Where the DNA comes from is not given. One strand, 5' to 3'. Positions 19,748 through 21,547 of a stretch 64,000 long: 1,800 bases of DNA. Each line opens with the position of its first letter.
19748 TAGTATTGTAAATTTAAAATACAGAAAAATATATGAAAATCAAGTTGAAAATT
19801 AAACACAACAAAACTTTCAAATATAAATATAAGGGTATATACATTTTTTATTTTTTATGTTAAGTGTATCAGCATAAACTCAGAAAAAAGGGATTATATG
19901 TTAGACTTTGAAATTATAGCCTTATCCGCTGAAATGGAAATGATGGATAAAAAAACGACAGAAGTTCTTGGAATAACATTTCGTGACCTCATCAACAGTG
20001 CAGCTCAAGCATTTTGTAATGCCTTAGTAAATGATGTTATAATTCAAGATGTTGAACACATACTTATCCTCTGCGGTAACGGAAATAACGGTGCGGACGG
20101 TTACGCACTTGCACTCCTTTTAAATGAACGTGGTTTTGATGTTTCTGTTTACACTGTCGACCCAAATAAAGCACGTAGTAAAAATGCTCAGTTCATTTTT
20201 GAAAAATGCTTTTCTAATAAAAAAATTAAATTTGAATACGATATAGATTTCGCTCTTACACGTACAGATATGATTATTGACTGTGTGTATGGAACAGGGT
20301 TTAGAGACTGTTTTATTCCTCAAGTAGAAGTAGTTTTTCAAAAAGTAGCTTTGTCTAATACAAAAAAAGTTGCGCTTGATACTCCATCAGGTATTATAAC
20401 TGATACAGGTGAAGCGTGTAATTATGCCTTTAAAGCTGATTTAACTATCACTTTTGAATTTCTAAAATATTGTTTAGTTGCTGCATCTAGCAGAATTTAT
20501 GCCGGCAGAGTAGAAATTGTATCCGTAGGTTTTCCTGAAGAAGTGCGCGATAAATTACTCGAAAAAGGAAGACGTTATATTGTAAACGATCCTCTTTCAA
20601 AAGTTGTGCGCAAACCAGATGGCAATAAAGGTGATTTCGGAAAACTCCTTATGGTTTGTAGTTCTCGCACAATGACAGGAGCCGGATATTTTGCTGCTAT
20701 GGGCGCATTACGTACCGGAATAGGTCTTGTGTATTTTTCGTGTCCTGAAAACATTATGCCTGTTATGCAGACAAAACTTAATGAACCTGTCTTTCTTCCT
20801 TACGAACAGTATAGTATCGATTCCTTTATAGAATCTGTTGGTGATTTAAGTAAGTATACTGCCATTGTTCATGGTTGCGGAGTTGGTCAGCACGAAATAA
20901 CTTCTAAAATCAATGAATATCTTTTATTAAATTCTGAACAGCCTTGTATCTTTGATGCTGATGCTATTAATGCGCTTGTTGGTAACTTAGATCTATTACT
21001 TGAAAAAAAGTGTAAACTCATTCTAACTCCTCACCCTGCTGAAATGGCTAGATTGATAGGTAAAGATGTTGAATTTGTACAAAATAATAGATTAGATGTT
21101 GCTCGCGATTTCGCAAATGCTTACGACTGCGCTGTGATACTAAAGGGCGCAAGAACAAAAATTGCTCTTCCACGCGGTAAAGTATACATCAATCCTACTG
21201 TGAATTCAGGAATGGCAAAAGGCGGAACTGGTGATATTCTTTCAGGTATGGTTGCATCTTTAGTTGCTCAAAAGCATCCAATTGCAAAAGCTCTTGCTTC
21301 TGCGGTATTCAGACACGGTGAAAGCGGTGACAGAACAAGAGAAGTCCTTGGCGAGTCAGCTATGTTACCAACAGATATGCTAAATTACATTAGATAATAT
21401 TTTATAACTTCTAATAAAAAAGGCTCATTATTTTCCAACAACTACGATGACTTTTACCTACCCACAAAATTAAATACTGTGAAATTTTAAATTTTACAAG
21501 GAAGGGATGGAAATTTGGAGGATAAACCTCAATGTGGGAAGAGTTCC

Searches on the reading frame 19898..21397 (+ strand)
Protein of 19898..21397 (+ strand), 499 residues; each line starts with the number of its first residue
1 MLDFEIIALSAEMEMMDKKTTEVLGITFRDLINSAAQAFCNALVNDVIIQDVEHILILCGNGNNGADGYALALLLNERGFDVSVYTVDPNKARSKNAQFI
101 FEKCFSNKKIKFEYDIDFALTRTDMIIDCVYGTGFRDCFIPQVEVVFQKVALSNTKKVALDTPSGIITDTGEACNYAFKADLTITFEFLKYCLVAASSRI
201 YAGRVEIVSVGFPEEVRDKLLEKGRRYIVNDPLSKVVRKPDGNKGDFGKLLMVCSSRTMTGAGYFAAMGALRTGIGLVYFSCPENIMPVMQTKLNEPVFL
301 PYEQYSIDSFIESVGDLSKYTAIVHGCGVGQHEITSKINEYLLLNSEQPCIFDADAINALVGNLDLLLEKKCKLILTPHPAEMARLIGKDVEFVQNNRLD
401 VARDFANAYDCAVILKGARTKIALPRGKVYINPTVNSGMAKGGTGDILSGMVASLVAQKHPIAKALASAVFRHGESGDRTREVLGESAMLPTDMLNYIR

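Call 32: search_protein_families(library=pfam, proteins=[window:19898-21397:+], max_evalue=0.00001)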
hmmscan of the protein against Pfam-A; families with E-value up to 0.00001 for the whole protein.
window:19898-21397:+ (499 aa): 2 families
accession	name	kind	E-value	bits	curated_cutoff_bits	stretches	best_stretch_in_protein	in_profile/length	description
PF01256.23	Carb_kinase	-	2.3e-52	178.3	27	1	251-498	2-240/242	NAD(P)H-hydrate dehydratase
PF03853.21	YjeF_N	-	1e-30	107.4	24.9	1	30-192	3-169/169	YjeF-related protein N-terminus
